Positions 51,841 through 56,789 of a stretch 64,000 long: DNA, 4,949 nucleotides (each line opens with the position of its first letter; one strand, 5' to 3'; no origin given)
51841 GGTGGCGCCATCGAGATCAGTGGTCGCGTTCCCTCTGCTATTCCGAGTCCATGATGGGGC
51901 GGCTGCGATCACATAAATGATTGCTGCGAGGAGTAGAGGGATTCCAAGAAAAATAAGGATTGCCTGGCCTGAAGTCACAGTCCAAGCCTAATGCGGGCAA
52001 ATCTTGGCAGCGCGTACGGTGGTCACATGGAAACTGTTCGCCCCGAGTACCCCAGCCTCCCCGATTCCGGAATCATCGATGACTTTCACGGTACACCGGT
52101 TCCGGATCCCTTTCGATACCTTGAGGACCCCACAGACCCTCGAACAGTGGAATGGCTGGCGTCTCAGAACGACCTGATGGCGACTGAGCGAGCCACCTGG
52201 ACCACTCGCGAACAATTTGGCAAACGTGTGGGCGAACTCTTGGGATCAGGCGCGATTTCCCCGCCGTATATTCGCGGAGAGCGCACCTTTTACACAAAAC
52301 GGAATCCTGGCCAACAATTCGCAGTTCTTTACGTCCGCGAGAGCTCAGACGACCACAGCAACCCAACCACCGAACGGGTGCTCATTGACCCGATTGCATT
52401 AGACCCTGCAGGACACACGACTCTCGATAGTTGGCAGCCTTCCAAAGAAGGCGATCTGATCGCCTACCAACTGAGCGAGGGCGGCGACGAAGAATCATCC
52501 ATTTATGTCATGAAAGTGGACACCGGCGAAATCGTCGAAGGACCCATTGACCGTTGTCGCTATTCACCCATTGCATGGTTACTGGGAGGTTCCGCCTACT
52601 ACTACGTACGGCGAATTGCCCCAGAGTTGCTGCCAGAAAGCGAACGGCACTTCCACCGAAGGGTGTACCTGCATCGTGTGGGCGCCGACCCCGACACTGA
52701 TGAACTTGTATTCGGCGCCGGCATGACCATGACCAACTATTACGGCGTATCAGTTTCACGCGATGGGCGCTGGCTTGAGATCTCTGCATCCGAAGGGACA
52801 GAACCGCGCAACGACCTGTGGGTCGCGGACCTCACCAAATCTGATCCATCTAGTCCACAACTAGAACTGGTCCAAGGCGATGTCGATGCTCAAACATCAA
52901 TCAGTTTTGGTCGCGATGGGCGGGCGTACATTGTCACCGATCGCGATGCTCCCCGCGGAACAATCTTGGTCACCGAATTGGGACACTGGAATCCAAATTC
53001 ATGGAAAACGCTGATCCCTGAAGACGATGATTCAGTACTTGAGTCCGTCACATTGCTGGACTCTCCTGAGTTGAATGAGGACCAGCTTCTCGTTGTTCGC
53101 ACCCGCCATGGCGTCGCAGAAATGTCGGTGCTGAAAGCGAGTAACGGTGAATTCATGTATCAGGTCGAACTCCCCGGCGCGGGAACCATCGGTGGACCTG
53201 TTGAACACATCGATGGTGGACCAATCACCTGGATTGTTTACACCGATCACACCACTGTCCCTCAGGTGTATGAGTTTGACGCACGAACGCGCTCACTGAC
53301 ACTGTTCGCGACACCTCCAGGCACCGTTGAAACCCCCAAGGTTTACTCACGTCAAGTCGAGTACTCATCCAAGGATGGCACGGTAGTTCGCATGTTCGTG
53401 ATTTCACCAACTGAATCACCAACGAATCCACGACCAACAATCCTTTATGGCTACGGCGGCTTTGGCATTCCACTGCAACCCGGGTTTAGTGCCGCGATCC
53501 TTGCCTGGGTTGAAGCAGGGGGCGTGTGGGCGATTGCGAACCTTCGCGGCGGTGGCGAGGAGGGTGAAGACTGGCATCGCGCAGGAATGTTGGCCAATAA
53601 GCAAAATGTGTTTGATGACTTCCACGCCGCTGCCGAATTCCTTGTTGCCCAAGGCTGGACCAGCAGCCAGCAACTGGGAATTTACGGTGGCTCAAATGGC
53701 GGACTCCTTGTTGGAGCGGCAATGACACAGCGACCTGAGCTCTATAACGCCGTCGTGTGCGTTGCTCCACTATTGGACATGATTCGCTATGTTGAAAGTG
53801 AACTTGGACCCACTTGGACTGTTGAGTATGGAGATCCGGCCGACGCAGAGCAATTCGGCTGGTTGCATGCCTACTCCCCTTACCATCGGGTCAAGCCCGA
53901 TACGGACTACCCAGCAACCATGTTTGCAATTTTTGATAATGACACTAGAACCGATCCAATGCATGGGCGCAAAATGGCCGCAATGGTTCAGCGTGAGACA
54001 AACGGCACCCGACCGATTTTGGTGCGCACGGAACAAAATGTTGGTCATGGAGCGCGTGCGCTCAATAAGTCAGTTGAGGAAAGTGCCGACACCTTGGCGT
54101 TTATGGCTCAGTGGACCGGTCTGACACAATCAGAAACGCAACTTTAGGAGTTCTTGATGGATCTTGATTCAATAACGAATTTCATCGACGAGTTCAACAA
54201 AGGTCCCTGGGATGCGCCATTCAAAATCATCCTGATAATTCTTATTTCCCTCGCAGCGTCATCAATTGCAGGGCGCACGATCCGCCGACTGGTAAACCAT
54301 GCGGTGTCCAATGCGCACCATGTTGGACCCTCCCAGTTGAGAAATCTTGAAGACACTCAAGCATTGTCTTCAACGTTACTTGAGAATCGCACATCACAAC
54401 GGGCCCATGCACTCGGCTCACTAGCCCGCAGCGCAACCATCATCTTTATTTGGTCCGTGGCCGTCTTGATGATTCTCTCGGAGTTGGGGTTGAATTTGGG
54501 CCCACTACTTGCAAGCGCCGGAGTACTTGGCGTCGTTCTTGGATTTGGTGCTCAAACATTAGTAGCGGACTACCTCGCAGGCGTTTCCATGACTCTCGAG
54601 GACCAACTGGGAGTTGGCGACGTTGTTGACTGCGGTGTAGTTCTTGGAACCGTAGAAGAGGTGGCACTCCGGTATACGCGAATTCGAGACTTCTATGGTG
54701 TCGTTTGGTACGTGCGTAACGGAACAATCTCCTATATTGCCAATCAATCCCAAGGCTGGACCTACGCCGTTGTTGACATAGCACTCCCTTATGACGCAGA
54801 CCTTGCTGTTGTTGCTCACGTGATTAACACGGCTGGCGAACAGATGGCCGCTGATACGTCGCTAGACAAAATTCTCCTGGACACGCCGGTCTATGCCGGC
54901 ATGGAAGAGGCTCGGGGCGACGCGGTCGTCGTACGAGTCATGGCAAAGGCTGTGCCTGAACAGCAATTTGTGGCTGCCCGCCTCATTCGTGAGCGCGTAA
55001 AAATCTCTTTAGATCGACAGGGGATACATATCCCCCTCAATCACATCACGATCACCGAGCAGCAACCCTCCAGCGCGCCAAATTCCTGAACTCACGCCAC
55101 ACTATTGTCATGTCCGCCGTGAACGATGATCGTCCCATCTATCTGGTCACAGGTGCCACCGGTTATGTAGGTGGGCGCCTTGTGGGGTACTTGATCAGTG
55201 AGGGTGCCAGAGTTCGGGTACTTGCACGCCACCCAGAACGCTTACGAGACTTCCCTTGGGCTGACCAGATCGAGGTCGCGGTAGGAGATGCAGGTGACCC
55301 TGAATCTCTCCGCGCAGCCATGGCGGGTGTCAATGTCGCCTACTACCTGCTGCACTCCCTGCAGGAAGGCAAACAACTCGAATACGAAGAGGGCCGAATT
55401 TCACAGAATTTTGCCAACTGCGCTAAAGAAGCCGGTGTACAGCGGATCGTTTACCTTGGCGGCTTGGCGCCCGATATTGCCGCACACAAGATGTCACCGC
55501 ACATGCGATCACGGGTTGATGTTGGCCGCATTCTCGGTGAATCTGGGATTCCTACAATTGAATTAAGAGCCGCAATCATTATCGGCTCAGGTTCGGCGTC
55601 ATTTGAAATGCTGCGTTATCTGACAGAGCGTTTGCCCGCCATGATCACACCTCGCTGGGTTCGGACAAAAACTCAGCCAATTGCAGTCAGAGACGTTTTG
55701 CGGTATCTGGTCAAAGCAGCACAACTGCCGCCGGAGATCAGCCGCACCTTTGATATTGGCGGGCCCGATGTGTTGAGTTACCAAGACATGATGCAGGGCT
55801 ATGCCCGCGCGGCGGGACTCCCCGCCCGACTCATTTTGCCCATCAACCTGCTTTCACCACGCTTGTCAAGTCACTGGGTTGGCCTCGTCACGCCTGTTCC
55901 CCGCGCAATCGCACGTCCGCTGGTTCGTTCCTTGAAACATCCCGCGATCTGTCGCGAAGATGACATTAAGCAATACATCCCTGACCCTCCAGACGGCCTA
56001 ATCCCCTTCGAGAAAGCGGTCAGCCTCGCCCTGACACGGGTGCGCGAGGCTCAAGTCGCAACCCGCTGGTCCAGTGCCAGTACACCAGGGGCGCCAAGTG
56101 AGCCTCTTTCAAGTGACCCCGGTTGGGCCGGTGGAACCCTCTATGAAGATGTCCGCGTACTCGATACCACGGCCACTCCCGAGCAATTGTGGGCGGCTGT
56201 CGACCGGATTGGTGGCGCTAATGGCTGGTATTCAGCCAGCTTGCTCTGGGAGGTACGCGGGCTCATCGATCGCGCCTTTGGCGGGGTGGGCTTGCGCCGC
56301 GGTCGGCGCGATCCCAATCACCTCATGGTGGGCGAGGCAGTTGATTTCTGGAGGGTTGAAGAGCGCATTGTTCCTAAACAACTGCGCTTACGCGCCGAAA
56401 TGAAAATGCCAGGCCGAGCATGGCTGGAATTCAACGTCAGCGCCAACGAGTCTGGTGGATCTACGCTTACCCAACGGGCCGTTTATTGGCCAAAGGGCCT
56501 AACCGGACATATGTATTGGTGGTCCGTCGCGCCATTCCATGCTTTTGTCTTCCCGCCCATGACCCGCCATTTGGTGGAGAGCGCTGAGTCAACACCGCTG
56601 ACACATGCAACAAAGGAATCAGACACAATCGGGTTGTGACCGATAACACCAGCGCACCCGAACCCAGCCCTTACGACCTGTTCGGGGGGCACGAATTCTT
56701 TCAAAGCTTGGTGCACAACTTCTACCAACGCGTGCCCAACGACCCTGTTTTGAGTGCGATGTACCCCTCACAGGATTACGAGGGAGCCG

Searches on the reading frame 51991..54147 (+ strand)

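Call 36: search_protein_families(library=pfam, proteins=[window:51991-54147:+], max_evalue=0.0001)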
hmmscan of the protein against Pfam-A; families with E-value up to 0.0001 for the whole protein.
window:51991-54147:+ (718 aa): 3 families
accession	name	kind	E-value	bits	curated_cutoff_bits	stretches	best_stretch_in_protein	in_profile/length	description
PF02897.21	Peptidase_S9_N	-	4.2e-70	237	24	1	27-439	8-411/414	Prolyl oligopeptidase, N-terminal beta-propeller domain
PF00326.27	Peptidase_S9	-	3e-50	171.1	22.6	1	499-710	3-211/213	Prolyl oligopeptidase family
PF12146.15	Hydrolase_4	-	1.4e-05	25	27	1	512-601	33-117/239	Serine aminopeptidase, S33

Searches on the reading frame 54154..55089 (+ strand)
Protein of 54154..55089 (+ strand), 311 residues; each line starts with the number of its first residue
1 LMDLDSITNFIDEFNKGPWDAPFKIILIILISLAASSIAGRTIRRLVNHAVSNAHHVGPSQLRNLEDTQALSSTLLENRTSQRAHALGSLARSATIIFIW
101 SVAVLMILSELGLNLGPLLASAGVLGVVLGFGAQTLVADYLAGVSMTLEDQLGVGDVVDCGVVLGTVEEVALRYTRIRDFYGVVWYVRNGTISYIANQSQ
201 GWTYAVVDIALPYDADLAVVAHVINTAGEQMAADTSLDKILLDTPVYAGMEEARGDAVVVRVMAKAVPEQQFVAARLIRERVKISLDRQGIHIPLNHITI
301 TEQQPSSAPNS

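Call 37: search_protein_families(library=pfam, proteins=[window:54154-55089:+], max_evalue=0.0001)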
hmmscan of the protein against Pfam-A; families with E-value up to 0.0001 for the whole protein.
window:54154-55089:+ (311 aa): 3 families
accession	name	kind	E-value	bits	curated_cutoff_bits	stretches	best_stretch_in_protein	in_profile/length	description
PF00924.24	MS_channel_2nd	-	1.6e-11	44.5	20.2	1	135-199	1-67/68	Mechanosensitive ion channel, beta-domain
PF21088.3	MS_channel_1st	-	1.1e-09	38.5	23.1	1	95-134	3-42/42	Mechanosensitive ion channel, transmembrane helices 2/3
PF21082.3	MS_channel_3rd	-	2.1e-05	25.3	21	1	206-293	2-88/88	Mechanosensitive ion channel MscS, C-terminal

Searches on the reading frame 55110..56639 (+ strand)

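Call 37: search_protein_families(library=pfam, proteins=[window:55110-56639:+], max_evalue=0.0001)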
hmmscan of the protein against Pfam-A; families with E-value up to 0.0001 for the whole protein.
window:55110-56639:+ (509 aa): 5 families
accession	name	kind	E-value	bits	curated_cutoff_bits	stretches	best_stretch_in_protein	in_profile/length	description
PF11066.14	DUF2867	-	4.1e-41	141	27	1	339-484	1-142/142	Protein of unknown function (DUF2867)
PF13460.12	NAD_binding_10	-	5e-17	62.8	27.2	1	15-120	1-100/184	NAD(P)H-binding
PF05368.20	NmrA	-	3e-15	57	27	1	12-238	6-237/298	NmrA-like family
PF01370.27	Epimerase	-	2e-08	34.4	20.9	1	12-117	2-114/240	NAD dependent epimerase/dehydratase family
PF01073.25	3Beta_HSD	-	1.2e-05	24.9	22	1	12-116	1-114/280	3-beta hydroxysteroid dehydrogenase/isomerase family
